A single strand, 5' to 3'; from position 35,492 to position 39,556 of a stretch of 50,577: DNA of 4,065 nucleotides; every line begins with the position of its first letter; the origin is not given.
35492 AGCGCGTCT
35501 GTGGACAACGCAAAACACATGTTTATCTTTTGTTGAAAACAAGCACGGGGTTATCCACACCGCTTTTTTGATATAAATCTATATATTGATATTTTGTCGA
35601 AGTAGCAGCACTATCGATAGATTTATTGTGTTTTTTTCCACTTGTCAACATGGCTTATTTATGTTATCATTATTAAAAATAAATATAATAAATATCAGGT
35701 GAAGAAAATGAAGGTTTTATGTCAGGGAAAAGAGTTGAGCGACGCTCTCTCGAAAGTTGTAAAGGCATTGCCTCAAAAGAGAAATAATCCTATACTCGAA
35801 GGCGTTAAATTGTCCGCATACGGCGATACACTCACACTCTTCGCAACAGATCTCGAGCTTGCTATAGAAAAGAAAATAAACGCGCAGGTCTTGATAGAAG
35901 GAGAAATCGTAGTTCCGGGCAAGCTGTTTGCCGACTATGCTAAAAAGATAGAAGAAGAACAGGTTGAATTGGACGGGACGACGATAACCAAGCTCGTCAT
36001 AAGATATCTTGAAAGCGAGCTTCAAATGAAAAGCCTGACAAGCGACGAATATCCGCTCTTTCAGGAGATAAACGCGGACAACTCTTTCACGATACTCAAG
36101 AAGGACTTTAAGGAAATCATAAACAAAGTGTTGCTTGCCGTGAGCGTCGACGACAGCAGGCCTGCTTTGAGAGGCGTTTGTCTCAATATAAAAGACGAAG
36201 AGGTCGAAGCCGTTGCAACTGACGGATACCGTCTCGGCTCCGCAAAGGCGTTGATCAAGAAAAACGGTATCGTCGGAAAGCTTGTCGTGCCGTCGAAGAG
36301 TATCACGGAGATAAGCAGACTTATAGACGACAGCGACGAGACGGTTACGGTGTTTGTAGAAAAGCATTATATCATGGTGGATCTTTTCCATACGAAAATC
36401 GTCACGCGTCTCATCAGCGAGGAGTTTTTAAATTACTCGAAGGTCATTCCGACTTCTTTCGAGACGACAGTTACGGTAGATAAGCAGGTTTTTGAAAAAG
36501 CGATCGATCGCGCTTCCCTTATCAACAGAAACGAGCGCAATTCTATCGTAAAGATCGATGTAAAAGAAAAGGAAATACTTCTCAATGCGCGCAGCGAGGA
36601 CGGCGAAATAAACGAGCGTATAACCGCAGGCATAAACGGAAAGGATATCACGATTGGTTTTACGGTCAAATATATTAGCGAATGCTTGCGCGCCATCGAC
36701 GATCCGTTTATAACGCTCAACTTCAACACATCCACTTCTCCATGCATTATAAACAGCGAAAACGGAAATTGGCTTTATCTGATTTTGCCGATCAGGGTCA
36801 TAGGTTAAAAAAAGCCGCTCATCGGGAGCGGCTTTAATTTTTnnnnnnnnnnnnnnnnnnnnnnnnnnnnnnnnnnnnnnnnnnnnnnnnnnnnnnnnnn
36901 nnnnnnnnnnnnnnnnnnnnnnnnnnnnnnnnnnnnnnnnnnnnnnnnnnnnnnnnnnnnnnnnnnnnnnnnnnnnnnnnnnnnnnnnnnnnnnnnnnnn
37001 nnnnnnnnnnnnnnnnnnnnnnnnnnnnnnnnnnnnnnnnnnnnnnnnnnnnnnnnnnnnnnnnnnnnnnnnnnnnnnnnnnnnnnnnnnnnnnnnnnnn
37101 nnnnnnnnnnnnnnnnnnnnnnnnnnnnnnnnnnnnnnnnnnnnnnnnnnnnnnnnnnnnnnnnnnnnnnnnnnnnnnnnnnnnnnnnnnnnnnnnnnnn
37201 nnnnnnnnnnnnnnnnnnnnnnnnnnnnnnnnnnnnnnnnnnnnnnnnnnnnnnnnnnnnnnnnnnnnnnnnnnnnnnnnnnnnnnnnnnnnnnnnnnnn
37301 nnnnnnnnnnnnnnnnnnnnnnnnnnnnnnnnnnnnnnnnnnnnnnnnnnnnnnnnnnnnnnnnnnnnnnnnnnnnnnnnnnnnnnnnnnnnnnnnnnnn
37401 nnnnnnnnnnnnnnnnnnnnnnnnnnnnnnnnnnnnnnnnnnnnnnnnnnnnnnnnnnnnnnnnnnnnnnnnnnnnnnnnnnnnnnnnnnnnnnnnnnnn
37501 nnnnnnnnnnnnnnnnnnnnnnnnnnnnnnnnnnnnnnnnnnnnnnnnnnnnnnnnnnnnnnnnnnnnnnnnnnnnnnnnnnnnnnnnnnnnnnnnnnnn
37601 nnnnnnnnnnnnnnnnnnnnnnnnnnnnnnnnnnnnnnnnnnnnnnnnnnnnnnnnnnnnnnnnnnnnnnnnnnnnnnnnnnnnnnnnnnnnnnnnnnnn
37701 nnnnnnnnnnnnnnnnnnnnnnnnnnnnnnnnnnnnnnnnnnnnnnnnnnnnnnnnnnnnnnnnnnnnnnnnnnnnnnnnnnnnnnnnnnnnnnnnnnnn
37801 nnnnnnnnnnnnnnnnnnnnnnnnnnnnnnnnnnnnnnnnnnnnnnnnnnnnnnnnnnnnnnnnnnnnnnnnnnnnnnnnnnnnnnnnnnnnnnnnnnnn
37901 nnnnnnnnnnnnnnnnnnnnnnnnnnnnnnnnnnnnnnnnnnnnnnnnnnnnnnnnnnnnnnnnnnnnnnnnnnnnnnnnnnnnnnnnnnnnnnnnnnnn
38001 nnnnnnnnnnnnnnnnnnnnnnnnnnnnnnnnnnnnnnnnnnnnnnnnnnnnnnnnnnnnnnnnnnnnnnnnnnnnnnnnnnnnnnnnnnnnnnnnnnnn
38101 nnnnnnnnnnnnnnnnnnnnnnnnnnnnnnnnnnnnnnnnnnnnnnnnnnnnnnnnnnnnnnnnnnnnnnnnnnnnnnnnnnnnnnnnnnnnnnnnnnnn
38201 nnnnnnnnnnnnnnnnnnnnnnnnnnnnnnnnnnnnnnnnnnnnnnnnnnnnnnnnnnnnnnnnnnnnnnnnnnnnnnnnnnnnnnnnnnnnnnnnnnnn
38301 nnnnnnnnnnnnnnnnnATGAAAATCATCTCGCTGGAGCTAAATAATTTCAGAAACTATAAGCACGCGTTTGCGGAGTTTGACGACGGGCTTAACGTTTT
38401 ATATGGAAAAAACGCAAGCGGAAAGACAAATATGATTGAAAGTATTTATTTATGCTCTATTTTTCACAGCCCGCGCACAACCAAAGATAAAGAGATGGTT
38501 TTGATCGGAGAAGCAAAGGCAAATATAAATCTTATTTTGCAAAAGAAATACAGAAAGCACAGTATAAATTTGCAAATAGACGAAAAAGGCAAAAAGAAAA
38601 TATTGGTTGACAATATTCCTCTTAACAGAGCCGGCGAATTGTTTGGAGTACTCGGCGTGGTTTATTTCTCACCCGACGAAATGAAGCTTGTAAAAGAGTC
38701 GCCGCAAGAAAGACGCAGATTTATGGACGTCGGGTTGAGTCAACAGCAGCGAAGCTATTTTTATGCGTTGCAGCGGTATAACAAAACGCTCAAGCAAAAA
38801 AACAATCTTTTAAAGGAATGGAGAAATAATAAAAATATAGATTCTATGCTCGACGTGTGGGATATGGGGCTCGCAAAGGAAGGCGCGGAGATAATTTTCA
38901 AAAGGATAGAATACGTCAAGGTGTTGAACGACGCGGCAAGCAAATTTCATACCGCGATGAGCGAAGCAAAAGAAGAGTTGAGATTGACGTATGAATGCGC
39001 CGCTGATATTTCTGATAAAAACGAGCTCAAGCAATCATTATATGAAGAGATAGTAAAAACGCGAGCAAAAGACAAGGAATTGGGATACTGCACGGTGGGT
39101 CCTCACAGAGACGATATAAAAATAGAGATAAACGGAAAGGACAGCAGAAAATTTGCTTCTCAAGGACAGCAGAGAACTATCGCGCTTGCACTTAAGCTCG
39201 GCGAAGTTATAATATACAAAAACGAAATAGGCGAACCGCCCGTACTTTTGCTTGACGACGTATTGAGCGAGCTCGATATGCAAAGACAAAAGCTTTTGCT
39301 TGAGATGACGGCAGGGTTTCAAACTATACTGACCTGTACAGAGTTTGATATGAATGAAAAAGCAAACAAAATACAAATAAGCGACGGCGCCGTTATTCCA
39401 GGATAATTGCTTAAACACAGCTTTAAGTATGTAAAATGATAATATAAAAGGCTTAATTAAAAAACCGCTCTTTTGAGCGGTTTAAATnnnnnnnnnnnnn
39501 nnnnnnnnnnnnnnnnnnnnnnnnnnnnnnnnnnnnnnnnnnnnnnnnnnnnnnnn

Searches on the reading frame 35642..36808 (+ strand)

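Call 56: search_protein_families(library=pfam, proteins=[window:35642-36808:+], max_evalue=0.00001)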
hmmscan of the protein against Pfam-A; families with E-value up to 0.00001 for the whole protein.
window:35642-36808:+ (388 aa): 3 families
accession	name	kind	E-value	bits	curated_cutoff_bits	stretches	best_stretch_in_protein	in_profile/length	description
PF00712.24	DNA_pol3_beta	-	4.2e-34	117.7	24.4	1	23-139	1-118/120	DNA polymerase III beta subunit, N-terminal domain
PF02767.21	DNA_pol3_beta_2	-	7.8e-29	100.8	27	1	151-262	2-114/116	DNA polymerase III beta subunit, central domain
PF02768.20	DNA_pol3_beta_3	-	5.6e-26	91.2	27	1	267-385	2-121/121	DNA polymerase III beta subunit, C-terminal domain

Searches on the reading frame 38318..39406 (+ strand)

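Call 56: search_protein_families(library=pfam, proteins=[window:38318-39406:+], max_evalue=0.00001)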
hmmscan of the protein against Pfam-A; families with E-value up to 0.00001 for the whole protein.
window:38318-39406:+ (362 aa): 4 families
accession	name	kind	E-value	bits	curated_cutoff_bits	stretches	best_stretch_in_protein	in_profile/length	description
PF02463.25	SMC_N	-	1.8e-17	64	40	1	3-352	2-208/220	RecF/RecN/SMC N terminal domain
PF13175.12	AAA_15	-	1.3e-12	48.5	32.1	1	1-248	1-221/374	AAA ATPase domain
PF13476.12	AAA_23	-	3.7e-10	41.2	27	1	5-246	1-177/201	AAA domain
PF13304.12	AAA_21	-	1.6e-07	32.1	27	0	25-49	1-25/304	AAA domain, putative AbiEii toxin, Type IV TA system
